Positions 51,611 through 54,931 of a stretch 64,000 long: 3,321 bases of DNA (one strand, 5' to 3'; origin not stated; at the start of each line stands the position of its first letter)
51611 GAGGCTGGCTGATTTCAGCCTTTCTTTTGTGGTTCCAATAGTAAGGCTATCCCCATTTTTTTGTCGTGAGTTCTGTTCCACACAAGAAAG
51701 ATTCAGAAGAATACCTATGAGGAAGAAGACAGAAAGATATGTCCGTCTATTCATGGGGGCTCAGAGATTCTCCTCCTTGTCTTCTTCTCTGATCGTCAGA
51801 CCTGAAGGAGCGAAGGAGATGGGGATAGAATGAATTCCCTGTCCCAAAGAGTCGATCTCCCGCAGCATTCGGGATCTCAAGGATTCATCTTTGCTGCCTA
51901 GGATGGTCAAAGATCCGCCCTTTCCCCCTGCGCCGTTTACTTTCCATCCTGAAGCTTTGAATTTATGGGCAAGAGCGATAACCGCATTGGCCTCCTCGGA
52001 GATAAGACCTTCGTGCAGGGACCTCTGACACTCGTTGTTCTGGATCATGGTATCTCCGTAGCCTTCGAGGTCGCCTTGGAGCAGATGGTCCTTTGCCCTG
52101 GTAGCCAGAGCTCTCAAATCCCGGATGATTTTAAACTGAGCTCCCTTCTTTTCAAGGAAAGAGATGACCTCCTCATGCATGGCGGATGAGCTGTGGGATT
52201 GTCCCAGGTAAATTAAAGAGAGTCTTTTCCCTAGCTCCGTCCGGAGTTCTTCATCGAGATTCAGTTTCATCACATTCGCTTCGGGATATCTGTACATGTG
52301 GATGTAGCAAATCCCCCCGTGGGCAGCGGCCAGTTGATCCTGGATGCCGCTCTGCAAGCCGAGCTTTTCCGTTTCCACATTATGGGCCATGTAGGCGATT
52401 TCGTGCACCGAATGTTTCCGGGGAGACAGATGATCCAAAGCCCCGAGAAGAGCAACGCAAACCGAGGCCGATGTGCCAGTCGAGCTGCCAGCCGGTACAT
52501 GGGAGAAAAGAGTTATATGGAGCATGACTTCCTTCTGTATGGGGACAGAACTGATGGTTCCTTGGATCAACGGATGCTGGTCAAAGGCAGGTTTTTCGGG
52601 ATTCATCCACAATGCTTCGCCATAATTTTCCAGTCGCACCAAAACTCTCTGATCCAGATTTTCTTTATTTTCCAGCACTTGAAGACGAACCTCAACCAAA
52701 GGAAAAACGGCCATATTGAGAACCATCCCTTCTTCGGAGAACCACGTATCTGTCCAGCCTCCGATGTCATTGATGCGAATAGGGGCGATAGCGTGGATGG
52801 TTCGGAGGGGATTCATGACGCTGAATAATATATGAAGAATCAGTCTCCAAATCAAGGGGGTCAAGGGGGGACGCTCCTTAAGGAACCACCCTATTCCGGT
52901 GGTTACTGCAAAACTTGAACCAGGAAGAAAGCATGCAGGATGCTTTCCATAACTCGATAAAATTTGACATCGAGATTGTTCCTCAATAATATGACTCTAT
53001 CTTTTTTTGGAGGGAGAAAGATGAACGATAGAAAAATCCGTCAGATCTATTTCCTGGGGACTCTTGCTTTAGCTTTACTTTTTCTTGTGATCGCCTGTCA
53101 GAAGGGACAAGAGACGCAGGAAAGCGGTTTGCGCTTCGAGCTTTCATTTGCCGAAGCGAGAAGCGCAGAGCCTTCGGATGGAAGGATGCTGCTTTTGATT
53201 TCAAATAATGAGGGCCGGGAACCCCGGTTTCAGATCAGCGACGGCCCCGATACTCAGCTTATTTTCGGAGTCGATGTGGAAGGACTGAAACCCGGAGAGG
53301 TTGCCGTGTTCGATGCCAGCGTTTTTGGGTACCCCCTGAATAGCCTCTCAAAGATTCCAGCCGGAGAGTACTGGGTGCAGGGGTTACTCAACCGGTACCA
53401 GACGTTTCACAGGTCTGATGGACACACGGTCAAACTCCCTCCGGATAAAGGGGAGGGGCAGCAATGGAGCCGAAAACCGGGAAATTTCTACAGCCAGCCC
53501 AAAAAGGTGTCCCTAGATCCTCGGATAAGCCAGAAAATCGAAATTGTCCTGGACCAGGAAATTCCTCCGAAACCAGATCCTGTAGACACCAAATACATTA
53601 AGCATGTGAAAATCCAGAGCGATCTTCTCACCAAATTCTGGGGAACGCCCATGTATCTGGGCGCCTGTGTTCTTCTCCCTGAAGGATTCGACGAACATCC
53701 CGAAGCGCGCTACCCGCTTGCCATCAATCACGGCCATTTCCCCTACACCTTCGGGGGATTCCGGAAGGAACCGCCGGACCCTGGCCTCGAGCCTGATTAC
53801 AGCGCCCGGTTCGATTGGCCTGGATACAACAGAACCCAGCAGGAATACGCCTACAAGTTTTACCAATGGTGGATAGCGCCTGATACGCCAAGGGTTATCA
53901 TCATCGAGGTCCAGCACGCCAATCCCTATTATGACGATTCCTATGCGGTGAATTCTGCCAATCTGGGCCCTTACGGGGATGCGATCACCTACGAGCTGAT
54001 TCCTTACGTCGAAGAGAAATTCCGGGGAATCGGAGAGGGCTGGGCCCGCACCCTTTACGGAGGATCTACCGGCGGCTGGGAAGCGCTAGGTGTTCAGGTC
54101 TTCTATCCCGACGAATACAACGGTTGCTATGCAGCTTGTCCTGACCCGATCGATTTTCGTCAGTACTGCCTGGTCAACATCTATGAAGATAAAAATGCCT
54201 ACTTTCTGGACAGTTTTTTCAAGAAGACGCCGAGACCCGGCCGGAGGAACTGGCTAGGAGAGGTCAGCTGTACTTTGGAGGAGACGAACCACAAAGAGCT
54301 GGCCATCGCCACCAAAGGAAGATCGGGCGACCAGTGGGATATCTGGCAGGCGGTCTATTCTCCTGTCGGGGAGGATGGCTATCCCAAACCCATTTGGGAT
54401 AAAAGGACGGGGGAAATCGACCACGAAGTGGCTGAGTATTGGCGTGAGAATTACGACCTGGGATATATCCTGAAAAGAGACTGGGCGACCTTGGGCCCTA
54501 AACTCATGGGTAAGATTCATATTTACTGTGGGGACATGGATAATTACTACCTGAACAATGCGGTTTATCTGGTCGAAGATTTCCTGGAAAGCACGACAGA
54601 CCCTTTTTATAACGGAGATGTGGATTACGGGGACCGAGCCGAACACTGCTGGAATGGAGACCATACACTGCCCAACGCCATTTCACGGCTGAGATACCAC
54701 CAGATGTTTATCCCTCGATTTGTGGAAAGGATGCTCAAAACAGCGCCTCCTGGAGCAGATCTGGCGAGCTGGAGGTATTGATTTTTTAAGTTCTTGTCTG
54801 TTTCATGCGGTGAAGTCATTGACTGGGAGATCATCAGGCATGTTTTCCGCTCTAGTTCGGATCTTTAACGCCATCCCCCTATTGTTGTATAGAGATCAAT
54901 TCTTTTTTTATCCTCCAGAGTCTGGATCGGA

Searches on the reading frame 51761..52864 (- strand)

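Call 3: search_protein_families(library=pfam, proteins=[window:51761-52864:-], max_evalue=1)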
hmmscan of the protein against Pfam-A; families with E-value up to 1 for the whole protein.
window:51761-52864:- (367 aa): 1 family
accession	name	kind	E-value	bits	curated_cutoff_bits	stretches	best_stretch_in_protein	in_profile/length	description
PF00288.32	GHMP_kinases_N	-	6.1e-12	46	22.3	1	115-184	18-87/87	GHMP kinases N terminal domain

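Call 19: search_protein_families(library=ncbifam, proteins=[window:51761-52864:-], max_evalue=0.00001)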
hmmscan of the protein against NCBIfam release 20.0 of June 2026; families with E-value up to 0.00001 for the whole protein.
window:51761-52864:- (367 aa): 10 families
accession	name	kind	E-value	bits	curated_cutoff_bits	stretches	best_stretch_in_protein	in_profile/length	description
NF049969.1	GlMnHpPKinHddA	equivalog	4.1e-22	79.1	600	1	23-317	3-299/338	D-glycero-D-manno-heptose 7-phosphate kinase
TIGR00549.1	mevalon_kin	equivalog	4e-20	72.4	163.05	1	99-319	65-273/276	mevalonate kinase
NF009948.0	PRK13412.1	equivalog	1.6e-15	55.9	721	1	115-323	727-935/974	bifunctional fucokinase/fucose-1-phosphate guanylyltransferase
NF003036.0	PRK03926.1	equivalog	3.2e-15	56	403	1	94-323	54-267/302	mevalonate kinase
NF003006.0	PRK03817.1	equivalog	2.7e-14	52.9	443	1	26-183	5-156/352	galactokinase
NF003705.0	PRK05322.1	equivalog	1.2e-08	34.1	385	1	100-183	95-181/388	galactokinase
NF003472.0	PRK05101.1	equivalog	4.1e-07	29.2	499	1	22-183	20-181/382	galactokinase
TIGR00131.1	gal_kin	equivalog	5.3e-07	28.9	226.65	0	17-183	12-179/388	galactokinase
NF040725.1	panto_kin_Meth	equivalog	2.4e-06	26.7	380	1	110-186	81-154/286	pantoate kinase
NF001816.0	PRK00555.1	equivalog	3e-06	26.4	509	0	117-193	94-170/363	galactokinase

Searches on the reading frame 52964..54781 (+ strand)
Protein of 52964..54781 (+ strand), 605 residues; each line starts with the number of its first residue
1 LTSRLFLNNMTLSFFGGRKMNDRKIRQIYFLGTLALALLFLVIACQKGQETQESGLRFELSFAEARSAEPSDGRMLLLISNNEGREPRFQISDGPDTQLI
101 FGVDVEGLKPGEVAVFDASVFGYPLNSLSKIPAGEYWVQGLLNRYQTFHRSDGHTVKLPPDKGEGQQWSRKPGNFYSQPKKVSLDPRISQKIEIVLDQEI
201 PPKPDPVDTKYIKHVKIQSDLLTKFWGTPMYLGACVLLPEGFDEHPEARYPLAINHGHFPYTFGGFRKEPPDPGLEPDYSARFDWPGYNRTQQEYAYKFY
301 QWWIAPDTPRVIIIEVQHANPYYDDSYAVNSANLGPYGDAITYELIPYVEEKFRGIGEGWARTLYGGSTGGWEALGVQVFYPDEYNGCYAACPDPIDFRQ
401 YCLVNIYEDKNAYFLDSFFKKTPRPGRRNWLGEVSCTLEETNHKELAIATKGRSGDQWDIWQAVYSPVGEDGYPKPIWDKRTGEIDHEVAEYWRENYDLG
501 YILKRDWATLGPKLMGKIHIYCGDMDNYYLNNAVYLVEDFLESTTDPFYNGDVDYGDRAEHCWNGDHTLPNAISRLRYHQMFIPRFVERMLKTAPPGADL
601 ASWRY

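Call 3: search_protein_families(library=pfam, proteins=[window:52964-54781:+], max_evalue=1)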
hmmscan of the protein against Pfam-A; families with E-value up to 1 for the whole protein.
window:52964-54781:+ (605 aa): 2 families
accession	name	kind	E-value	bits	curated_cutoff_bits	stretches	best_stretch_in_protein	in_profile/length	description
PF00756.26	Esterase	-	5.9e-05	23.4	22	1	336-392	93-147/251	Putative esterase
PF07519.17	Tannase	-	0.1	11.9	29.8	1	365-394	123-152/490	Tannase and feruloyl esterase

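Call 19: search_protein_families(library=ncbifam, proteins=[window:52964-54781:+], max_evalue=0.00001)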
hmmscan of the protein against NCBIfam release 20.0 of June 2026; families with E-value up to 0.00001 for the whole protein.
window:52964-54781:+ (605 aa): 0 families
